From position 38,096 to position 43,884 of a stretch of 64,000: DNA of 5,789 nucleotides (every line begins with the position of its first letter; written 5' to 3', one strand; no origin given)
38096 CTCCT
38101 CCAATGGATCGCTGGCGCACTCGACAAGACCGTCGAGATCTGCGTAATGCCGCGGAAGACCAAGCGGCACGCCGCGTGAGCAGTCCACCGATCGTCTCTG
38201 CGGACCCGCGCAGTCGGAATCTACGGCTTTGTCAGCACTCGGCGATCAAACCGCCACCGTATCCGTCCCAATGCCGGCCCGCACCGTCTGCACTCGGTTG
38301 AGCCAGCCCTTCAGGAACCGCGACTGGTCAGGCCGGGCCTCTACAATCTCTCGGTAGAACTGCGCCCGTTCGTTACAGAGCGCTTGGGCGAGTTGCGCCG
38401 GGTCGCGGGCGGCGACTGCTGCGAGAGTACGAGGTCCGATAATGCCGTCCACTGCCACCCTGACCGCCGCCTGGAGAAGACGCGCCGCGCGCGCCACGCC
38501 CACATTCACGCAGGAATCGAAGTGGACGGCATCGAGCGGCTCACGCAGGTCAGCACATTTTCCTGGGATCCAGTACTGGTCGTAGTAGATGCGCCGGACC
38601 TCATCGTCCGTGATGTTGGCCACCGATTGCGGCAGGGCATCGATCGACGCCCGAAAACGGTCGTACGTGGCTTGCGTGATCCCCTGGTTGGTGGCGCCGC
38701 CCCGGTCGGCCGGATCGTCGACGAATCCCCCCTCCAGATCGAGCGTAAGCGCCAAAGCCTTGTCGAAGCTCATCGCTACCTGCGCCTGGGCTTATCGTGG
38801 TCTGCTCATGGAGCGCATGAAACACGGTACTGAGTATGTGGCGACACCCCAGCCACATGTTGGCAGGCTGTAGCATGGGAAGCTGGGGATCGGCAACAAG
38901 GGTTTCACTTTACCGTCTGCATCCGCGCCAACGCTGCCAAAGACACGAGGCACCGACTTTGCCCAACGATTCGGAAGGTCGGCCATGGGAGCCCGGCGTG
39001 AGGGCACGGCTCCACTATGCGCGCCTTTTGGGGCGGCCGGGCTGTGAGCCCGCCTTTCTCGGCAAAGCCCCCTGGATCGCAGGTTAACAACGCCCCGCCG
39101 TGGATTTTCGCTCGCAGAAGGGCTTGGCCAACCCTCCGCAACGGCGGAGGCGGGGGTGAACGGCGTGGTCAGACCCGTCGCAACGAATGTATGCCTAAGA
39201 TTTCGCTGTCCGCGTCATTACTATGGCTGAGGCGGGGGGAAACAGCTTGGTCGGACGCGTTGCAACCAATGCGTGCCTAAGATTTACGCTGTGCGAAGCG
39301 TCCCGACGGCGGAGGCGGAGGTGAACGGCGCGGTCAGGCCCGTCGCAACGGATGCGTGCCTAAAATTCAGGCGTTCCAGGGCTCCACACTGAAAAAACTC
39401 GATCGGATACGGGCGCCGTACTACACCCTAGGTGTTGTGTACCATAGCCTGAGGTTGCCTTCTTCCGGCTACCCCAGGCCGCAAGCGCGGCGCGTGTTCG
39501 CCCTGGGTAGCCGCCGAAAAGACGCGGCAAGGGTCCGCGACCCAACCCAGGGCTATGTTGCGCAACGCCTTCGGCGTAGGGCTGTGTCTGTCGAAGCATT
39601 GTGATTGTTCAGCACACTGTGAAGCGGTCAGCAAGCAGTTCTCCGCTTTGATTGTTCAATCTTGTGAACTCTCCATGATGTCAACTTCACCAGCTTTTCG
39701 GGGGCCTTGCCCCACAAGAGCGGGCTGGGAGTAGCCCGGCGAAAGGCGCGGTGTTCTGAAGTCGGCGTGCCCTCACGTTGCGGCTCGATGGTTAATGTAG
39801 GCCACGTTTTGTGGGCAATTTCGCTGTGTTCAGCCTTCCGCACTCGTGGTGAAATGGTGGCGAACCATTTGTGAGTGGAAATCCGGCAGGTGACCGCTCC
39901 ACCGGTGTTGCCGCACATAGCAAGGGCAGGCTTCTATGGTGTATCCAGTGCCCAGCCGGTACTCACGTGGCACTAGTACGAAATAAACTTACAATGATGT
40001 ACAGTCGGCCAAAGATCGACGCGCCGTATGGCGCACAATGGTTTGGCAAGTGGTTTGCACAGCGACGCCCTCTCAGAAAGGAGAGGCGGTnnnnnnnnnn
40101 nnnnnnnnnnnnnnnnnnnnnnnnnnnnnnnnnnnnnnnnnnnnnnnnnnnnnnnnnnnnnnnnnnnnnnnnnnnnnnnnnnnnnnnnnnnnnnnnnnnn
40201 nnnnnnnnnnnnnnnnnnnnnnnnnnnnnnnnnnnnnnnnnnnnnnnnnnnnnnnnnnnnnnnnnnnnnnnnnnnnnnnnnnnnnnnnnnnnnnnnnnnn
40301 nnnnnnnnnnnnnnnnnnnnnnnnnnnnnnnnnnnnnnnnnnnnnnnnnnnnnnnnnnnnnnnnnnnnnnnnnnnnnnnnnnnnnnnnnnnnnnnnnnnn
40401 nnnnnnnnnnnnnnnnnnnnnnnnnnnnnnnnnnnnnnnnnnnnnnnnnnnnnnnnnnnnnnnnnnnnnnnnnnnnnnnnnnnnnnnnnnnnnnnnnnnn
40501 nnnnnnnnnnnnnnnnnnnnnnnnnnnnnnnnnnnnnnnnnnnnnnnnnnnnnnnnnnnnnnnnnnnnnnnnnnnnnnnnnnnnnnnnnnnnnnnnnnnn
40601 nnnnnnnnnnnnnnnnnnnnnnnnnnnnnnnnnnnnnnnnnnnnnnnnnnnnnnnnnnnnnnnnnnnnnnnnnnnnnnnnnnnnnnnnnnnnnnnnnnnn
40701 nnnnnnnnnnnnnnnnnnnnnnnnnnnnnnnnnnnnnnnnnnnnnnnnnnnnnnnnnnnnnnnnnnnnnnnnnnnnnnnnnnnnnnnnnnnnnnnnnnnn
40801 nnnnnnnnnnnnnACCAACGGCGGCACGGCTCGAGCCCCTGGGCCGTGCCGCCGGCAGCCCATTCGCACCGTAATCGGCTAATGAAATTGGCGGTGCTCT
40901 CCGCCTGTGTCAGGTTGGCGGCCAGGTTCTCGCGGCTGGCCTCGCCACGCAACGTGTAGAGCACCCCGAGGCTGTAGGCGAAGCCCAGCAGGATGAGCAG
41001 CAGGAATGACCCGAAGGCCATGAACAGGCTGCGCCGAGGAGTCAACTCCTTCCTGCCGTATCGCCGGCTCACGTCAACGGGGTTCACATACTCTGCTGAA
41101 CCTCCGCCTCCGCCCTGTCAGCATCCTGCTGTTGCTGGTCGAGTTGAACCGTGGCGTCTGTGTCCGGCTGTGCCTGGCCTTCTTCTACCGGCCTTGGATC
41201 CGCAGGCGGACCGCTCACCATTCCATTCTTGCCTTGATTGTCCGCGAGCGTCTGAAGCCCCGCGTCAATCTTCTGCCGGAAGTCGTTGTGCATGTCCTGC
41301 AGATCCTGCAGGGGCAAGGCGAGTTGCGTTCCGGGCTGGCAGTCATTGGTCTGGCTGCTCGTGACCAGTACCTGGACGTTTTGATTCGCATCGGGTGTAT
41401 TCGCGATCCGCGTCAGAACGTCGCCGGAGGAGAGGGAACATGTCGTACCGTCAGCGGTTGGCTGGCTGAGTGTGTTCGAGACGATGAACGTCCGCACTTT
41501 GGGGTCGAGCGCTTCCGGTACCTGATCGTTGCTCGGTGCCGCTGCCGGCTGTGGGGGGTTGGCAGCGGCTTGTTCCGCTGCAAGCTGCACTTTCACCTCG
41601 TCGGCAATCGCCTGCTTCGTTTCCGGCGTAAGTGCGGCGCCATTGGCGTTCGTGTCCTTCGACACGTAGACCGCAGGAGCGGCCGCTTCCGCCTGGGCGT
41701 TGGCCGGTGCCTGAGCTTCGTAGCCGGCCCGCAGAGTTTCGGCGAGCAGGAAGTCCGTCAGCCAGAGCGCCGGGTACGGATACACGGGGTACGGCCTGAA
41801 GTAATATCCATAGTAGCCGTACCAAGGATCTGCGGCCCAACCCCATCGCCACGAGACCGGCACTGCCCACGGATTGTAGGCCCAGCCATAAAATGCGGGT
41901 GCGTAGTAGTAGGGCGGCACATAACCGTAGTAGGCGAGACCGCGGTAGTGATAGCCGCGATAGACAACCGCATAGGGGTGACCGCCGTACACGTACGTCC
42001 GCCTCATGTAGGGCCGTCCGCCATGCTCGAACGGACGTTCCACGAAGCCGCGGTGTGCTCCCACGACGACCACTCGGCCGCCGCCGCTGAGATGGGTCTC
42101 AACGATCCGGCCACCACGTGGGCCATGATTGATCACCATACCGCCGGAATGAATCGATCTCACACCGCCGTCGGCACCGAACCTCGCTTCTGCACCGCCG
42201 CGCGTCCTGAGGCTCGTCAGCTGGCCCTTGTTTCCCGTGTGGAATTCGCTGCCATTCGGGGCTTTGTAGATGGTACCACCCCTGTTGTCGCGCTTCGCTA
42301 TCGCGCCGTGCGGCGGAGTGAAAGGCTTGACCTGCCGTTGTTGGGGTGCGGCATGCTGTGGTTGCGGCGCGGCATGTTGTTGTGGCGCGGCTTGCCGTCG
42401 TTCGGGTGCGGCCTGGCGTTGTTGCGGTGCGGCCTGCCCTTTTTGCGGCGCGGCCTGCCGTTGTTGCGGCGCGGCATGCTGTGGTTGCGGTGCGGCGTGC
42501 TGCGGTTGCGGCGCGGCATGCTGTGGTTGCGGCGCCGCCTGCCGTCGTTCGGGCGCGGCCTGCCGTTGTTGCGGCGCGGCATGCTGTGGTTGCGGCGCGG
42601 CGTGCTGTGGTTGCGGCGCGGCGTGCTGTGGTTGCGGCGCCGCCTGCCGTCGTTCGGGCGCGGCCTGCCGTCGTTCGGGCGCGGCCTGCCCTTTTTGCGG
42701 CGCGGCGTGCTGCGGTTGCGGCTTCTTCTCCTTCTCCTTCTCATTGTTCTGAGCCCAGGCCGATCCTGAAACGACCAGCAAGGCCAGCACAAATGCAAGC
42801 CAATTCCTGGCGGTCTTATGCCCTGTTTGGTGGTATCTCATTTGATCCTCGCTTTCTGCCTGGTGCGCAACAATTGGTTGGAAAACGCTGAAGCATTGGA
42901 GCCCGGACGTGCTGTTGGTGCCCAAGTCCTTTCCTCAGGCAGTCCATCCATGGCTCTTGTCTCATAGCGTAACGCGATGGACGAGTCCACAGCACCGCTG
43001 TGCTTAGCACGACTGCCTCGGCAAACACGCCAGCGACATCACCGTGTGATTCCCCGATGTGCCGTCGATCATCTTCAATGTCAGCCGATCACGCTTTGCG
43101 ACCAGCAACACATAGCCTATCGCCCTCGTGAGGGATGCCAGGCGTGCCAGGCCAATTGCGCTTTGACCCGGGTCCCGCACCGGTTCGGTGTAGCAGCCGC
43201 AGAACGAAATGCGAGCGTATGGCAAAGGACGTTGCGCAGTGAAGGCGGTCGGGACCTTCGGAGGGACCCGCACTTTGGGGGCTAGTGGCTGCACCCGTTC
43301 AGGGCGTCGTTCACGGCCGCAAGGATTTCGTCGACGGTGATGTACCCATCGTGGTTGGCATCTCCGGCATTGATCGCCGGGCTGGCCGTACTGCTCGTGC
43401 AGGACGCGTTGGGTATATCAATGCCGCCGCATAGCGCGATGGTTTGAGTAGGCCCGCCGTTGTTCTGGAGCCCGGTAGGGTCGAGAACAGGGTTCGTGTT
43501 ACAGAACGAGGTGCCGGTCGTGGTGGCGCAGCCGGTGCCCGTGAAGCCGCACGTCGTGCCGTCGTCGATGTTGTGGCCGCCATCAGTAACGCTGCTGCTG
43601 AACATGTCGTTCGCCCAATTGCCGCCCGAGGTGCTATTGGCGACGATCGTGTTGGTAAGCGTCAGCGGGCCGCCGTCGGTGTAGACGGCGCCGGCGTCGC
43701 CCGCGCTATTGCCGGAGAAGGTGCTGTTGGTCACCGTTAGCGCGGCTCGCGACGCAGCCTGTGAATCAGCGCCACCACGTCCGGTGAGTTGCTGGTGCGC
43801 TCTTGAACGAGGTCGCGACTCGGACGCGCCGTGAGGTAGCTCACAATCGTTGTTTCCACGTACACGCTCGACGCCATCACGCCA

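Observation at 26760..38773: Operon-like array of a GH108 muramidase, two giant modular secreted proteins and a DUF1566 protein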

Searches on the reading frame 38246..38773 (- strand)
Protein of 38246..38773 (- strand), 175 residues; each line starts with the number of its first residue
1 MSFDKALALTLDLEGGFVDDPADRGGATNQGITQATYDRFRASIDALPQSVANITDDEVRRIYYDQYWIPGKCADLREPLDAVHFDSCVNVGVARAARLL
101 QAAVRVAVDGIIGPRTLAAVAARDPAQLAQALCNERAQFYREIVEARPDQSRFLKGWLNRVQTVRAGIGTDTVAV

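Call 3: search_protein_families(library=pfam, proteins=[window:38246-38773:-], max_evalue=0.01)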
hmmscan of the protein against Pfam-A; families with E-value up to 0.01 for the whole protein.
window:38246-38773:- (175 aa): 2 families
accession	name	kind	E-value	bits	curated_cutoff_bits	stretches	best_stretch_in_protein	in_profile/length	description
PF05838.17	Glyco_hydro_108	-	5.5e-25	88.2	21.2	1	9-92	3-85/85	Glycosyl hydrolase 108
PF09374.15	PG_binding_3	-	9e-19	67.9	24.6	1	96-161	2-75/76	Predicted Peptidoglycan domain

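Call 4: search_protein_families(library=ncbifam, proteins=[window:38246-38773:-], max_evalue=0.01)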
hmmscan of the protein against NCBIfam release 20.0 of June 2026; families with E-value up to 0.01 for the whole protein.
window:38246-38773:- (175 aa): 1 family
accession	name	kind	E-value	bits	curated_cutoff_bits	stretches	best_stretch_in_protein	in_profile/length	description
NF040573.1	holin_dep_muram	equivalog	1.3e-22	80.6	240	1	12-154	10-163/200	holin-associated N-acetylmuramidase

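Call 59: search_protein_families(library=phrogs, proteins=[window:38246-38773:-], max_evalue=0.001)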
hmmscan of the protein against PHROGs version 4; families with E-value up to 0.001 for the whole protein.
window:38246-38773:- (175 aa): 4 families
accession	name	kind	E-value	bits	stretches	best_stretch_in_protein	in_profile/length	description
phrog_315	-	lysis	5e-49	168.4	1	1-169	333-492/677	endolysin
phrog_12853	-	unknown function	5.9e-19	69.8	1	1-120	1-129/131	-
phrog_34922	-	unknown function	0.00052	21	1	43-75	18-50/92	-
phrog_24205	-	unknown function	0.00074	20.5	0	12-30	12-30/45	-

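Call 60: search_dna_similar(query=window:38246-38773:-, collection=phages, mode=protein, max_rows=8)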
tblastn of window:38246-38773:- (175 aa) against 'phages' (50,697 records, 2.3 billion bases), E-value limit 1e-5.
Records with a match: 441; places in all: 443; records where one place covers at least 80% of the query: 416.
Best place of each record, by identity: <60% 441.
By first word of the organism name: Acinetobacter 76; Brucella 41; Vibrio 38; Escherichia 36; Phocaeicola 24; Pseudomonas 17; Parabacteroides 15; Bacteroides 14; Erwinia 13; Klebsiella 12; and 47 more.
By host as written in the record: - 47; Acinetobacter baumannii 27; Brucella abortus S19 14; Vibrio lentus 12; Escherichia coli 12; Vibrio sp. 9; Erwinia amylovora 9; Klebsiella pneumoniae 8; and 174 more.
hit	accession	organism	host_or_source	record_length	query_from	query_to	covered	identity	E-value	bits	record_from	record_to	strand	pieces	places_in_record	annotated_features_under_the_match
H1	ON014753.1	Pseudanabaena phage Pam1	Pseudanabaena sp.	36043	2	166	94%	46.7%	2e-26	110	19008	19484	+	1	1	lysozyme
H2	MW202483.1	Caudoviricetes sp.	Manatee Spring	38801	2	168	95%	42.5%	3e-21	95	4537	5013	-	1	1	lysozyme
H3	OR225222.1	Sphingomonas phage Kimi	Sphingomonas sp. LR55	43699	2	161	91%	44.1%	2e-20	93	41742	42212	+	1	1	hypothetical protein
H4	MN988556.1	Rhizobium phage RHph_I1_23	Rhizobium phaseoli I1_23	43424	3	166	94%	40.6%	2e-20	93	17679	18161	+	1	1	putative endolysin protein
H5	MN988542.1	Rhizobium phage RHph_I3_18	Rhizobium phaseoli I3_18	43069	3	166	94%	39.4%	2e-21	96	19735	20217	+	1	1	putative endolysin protein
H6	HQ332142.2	Sulfitobacter phage pCB2047-A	Sulfitobacter sp. CB2047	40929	4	166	93%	39.3%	3e-17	84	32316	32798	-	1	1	lysozyme/endolysin/secretion activator protein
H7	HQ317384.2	Sulfitobacter phage pCB2047-C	Sulfitobacter sp. CB2047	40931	4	166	93%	39.3%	3e-17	84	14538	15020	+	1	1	lysozyme/endolysin/secretion activator protein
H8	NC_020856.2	Sulfitobacter phage pCB2047-C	Sulfitobacter sp. CB2047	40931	4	166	93%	39.3%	3e-17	84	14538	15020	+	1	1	endolysin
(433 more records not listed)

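Call 81: find_encoding_contigs(protein=window:38246-38773:-, flank=10000, max_places=5)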
Protein window:38246-38773:- (175 aa): 12 contigs read that carry it; 5 places shown.
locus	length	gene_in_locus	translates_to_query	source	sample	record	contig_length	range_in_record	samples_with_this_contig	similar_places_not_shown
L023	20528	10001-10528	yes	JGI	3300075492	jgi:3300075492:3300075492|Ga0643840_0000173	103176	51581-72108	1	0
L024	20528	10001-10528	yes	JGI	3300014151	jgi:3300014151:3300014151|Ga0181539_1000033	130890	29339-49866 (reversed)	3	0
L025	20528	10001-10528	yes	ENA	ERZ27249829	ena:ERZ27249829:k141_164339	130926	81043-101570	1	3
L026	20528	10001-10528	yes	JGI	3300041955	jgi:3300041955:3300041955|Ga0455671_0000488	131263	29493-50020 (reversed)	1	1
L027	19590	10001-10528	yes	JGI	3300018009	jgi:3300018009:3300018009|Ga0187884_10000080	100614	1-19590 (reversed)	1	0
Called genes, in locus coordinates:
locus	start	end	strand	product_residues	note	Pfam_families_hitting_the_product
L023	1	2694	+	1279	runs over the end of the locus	PF16927:HisKA_7TM, PF00989:PAS, PF08448:PAS_4, PF13426:PAS_9, PF00989:PAS, PF08447:PAS_3, PF08448:PAS_4, PF13426:PAS_9, +13 more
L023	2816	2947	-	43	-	-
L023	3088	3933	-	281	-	-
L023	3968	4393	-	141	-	PF07681:DoxX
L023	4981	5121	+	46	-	-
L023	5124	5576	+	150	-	-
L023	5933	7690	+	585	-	-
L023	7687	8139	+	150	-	-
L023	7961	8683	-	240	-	-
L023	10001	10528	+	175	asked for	PF05838:Glyco_hydro_108, PF09374:PG_binding_3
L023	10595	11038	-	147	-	-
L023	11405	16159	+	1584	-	-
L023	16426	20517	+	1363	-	PF09286:Pro-kuma_activ, PF02095:Extensin_1 (weak)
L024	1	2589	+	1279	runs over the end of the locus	PF16927:HisKA_7TM, PF00989:PAS, PF08448:PAS_4, PF13426:PAS_9, PF00989:PAS, PF08447:PAS_3, PF08448:PAS_4, PF13426:PAS_9, +13 more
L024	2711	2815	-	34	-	-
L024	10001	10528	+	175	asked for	PF05838:Glyco_hydro_108, PF09374:PG_binding_3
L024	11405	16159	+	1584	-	-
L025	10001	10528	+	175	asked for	PF05838:Glyco_hydro_108, PF09374:PG_binding_3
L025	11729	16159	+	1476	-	-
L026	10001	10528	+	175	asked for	PF05838:Glyco_hydro_108, PF09374:PG_binding_3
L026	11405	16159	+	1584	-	-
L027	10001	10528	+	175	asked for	PF05838:Glyco_hydro_108, PF09374:PG_binding_3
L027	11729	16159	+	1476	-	-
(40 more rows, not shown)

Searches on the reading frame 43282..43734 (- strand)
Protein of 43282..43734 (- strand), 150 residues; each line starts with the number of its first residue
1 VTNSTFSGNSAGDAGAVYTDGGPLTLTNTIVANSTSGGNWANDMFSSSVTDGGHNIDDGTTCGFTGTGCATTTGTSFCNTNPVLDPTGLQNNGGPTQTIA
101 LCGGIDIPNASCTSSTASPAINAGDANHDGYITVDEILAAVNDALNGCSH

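Call 90: search_protein_families(library=pfam, proteins=[window:43282-43734:-], max_evalue=0.01)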
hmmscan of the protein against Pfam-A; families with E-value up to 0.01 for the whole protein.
window:43282-43734:- (150 aa): 2 families
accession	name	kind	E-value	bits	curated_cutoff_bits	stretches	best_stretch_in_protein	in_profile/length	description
PF00036.39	EF-hand_1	-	0.0042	17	25.4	1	121-142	6-27/29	EF hand domain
PF13202.12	EF-hand_5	-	0.0065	16.4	25.9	0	122-137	6-21/25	EF hand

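Call 91: search_protein_families(library=ncbifam, proteins=[window:43282-43734:-], max_evalue=0.01)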
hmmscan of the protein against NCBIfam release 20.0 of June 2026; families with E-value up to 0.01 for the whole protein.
window:43282-43734:- (150 aa): 1 family
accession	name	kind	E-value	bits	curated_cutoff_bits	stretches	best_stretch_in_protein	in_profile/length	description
NF041518.1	choice_anch_Q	domain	0.0085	16.3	25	0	89-135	7-38/58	choice-of-anchor Q domain-containing protein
